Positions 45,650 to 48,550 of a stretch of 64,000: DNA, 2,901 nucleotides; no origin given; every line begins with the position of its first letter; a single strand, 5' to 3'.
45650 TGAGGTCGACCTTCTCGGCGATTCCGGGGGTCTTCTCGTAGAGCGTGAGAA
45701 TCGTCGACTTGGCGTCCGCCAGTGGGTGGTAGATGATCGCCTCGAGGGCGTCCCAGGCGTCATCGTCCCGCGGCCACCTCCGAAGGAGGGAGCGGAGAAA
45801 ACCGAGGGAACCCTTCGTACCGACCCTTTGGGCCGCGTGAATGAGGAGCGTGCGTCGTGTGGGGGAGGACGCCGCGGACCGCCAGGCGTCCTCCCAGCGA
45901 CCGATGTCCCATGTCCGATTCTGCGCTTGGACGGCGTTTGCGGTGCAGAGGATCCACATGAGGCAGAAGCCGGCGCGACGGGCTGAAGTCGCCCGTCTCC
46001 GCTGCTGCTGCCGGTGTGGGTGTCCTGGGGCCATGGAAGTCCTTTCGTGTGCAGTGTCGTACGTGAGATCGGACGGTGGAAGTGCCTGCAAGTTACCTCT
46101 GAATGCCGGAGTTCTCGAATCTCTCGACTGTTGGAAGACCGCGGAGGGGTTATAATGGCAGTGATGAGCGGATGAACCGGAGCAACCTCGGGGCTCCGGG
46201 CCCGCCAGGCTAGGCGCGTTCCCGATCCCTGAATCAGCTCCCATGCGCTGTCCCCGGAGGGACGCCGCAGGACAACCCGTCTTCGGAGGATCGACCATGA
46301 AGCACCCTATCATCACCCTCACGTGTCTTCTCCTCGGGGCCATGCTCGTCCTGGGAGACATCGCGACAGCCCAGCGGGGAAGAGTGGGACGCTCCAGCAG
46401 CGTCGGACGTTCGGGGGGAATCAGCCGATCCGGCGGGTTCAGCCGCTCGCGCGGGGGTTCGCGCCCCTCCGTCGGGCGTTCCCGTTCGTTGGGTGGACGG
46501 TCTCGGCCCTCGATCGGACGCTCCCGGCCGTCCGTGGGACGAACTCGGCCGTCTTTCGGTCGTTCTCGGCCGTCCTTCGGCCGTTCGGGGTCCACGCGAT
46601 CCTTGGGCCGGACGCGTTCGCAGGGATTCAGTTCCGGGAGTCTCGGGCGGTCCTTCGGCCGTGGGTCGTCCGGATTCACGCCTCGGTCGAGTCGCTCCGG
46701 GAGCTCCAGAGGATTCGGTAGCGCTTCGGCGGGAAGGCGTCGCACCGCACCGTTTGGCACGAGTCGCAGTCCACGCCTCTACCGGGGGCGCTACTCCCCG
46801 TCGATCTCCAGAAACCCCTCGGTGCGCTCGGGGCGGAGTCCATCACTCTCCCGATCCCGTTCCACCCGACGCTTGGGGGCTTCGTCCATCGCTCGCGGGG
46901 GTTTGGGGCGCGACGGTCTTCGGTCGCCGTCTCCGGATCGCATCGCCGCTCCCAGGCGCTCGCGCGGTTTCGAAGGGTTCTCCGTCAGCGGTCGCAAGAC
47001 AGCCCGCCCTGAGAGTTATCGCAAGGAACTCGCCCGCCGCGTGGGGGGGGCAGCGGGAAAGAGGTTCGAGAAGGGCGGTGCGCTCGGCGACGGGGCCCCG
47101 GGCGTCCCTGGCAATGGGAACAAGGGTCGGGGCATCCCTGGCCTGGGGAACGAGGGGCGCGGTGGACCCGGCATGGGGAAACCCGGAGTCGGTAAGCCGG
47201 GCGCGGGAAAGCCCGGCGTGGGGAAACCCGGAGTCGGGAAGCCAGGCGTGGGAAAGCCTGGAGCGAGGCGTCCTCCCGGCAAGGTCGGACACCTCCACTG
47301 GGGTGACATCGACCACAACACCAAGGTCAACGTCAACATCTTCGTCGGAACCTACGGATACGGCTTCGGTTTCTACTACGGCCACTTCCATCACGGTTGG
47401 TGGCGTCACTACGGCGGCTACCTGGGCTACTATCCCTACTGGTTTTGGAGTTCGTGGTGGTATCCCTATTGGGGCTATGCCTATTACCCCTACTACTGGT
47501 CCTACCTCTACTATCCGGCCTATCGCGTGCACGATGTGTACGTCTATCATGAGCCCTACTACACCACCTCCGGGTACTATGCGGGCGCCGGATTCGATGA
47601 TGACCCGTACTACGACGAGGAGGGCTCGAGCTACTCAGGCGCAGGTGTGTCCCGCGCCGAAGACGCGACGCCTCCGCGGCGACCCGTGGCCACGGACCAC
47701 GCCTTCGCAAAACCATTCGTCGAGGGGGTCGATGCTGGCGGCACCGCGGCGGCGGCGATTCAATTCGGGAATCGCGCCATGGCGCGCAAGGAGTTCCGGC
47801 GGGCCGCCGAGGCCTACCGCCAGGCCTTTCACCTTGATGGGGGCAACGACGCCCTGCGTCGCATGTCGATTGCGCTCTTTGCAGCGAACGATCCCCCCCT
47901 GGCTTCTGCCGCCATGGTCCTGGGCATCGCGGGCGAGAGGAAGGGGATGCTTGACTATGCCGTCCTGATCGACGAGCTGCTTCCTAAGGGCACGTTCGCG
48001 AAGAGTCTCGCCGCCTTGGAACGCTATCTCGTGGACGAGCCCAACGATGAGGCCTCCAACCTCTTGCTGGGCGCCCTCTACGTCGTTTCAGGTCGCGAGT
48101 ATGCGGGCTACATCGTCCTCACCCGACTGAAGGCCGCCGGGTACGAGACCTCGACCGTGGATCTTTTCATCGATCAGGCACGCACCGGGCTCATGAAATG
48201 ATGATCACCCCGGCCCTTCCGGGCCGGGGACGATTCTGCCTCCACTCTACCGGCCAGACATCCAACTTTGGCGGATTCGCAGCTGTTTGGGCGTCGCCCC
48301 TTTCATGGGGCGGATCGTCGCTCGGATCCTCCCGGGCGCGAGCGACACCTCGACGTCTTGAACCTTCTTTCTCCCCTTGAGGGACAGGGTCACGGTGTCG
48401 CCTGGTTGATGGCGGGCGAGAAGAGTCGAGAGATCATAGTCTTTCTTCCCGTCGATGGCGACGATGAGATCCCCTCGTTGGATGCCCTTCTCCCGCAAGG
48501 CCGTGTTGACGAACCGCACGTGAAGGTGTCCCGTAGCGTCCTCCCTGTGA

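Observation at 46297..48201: Secreted protein with three distinct extreme-composition blocks, including a ~50% Tyr/Trp/Phe segment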

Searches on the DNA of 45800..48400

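Call 79: search_rna_families(source=window, start=45800, end=48400, threshold=gathering)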
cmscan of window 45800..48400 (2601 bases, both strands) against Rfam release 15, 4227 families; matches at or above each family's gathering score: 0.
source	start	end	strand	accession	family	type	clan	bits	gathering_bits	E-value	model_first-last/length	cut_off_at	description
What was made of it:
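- Tried and rejected: Rfam on the region found nothing (call 79).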

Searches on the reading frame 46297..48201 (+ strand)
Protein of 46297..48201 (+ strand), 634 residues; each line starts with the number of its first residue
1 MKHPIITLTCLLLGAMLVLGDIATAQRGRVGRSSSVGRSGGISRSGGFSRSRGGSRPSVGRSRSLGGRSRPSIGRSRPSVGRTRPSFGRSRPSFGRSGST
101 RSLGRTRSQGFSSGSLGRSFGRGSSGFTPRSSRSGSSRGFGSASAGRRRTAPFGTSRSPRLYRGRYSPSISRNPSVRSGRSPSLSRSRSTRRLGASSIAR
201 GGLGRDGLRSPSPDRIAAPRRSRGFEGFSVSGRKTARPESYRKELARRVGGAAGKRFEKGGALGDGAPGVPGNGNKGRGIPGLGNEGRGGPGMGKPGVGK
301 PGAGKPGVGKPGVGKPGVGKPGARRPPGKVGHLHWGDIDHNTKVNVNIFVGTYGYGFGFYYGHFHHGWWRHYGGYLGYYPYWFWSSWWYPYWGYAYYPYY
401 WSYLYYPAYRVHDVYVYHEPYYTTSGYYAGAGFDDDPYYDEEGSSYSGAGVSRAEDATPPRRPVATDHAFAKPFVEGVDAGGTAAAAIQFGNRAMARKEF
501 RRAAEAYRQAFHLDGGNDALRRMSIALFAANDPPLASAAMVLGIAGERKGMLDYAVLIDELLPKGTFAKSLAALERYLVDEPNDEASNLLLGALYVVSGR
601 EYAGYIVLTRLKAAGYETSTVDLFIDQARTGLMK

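Call 4: search_protein_families(library=pfam, proteins=[window:46297-48201:+], max_evalue=0.1)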
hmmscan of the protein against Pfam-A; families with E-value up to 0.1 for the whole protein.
window:46297-48201:+ (634 aa): 3 families
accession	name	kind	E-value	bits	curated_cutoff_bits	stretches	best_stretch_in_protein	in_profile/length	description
PF02095.21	Extensin_1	-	0.0007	19.9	105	1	291-329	89-127/171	Extensin-like protein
PF14559.12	TPR_19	-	0.0084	16.9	25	0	494-538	1-46/68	Tetratricopeptide repeat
PF13428.12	TPR_14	-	0.066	14.4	23.5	0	486-524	3-41/44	Tetratricopeptide repeat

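Call 6: find_encoding_contigs(protein=window:46297-48201:+, flank=3000, max_places=4)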
Protein window:46297-48201:+ (634 aa): no gene with exactly this product is on record in the collection.

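Call 16: search_protein_families(library=ncbifam, proteins=[window:46297-48201:+], max_evalue=0.01)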
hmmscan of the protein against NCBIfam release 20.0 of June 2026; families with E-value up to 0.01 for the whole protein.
window:46297-48201:+ (634 aa): 0 families

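Call 84: predict_structure(alignment_id=A8)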
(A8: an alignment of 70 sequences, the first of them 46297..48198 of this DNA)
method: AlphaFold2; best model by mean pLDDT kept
length: 634 residues; sequences in the alignment: 70
mean_pLDDT: 55.5   pTM: 0.49
mean pLDDT of the five models: 55.5, 55.4, 54.5, 51.9, 51.8
residues with pLDDT >= 90: 164; 70-90: 11; 50-70: 43; < 50: 416
segments of 3 or more residues with pLDDT < 50: 24-48, 50-55, 57-75, 77-80, 93-124, 126-210, 212-239, 250-294, 302-304, 307-324, 326-441, 444-466
pLDDT, mean of each block of 10 residues (from residue 1): 59 69 46 42 44 47 43 48 50 47 41 41 47 43 41 42 36 39 41 44 42 43 35 38 52 37 32 33 38 48 46 44 44 35 31 29 30 33 32 35 32 30 29 39 46 43 56 95 98 98 98 96 98 97 95 97 96 96 96 97 97 94 97 94
secondary structure, 60 per line:
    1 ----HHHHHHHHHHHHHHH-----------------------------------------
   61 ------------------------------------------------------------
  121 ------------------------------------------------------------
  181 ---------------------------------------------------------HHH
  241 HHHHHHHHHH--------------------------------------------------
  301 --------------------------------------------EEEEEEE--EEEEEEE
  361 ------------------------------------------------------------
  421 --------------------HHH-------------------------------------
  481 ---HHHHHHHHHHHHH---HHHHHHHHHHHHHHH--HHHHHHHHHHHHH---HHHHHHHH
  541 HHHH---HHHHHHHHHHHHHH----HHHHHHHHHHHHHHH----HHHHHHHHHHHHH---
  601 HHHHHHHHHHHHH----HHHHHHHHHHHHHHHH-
elements in order (helices of 4 or more, strands of 3 or more residues): H5-19 H238-250 E345-351 E354-360 H484-496 H500-514 H517-529 H533-544 H548-561 H566-580 H585-597 H601-613 H618-633
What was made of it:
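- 46297..46371 (+): Sec-type signal peptide, aa 1-25 (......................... | QRG...). AF2 predicts a helix at aa 5-19 (call 84).
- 46372..47175 (+): Polycationic Gly/Arg/Ser-rich disordered region, aa 26-293. AF2 pLDDT is below 50 (call 84).
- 46966..47049 (+): Conserved island 2: GFEGF................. (aa 224-251), with a predicted short helix at aa 238-250. It is the only helix AF2 places inside the disordered region, at pLDDT about 52 (call 84).
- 47266..47340 (+): His-containing junction (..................), aa 324-348. AF2 draws a low-confidence beta-hairpin at aa 345-360 (call 84).
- On FUS-like prion-like/RGG phase-separating proteins: AF2 pLDDT is below 50 over aa 24-466 except for a few short stretches just above 50, such as the short helix at aa 238-250 (call 84).
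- Predicted disorder (call 84).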
